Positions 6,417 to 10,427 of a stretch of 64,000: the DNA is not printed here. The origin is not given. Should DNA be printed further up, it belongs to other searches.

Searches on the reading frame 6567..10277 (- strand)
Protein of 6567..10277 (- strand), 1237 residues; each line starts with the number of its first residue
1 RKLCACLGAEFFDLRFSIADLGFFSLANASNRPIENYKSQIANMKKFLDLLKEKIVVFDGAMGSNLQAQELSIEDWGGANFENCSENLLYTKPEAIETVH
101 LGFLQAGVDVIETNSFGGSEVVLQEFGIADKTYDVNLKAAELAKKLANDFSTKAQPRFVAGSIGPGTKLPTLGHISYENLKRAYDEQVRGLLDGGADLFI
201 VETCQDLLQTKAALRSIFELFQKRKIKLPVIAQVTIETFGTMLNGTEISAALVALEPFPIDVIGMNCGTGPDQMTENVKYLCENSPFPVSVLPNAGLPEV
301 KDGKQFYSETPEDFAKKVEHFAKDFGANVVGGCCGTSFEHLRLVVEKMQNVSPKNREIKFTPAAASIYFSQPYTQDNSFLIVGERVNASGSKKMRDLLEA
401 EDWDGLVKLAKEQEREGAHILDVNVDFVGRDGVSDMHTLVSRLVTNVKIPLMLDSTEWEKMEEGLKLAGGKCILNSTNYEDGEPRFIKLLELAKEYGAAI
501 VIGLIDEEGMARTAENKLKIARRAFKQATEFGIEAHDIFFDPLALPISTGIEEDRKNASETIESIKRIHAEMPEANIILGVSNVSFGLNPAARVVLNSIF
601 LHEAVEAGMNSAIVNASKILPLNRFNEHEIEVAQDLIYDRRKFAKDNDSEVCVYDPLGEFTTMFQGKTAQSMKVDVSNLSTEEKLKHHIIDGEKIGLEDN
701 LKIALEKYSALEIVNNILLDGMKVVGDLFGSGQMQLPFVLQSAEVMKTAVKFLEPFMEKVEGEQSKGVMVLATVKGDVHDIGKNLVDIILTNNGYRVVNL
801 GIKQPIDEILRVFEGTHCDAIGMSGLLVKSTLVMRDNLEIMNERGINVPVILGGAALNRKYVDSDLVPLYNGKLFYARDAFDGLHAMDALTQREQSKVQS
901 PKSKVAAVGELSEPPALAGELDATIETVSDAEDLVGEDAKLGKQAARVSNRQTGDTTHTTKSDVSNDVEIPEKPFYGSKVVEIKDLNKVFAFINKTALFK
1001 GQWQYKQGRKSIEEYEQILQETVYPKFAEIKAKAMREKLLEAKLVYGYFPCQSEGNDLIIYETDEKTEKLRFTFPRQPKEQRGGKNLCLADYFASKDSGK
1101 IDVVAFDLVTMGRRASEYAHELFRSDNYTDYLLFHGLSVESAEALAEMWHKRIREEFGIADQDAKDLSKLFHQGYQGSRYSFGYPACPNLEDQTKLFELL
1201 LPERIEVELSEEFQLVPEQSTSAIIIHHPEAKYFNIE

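Call 71: search_protein_families(library=pfam, proteins=[window:6567-10277:-], max_evalue=0.001)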
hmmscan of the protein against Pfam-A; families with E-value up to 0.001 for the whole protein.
window:6567-10277:- (1237 aa): 6 families
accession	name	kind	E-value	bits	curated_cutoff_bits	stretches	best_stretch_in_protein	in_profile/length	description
PF02574.22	S-methyl_trans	-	3.1e-77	260.7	22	1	56-346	1-281/283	Homocysteine S-methyltransferase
PF02965.22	Met_synt_B12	-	3.1e-45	155.2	25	1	985-1236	1-257/273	Vitamin B12 dependent methionine synthase, activation domain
PF00809.28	Pterin_bind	-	4.6e-44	151.3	25.5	1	383-615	1-244/244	Pterin binding enzyme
PF02607.22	B12-binding_2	-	2.4e-21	76.1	23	1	682-753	2-73/74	B12 binding domain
PF02310.24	B12-binding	-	6.3e-16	58.7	32.1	1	769-856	3-90/121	B12 binding domain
PF03599.22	CdhD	-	0.0008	18.7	24.8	0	434-554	83-188/387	CO dehydrogenase/acetyl-CoA synthase delta subunit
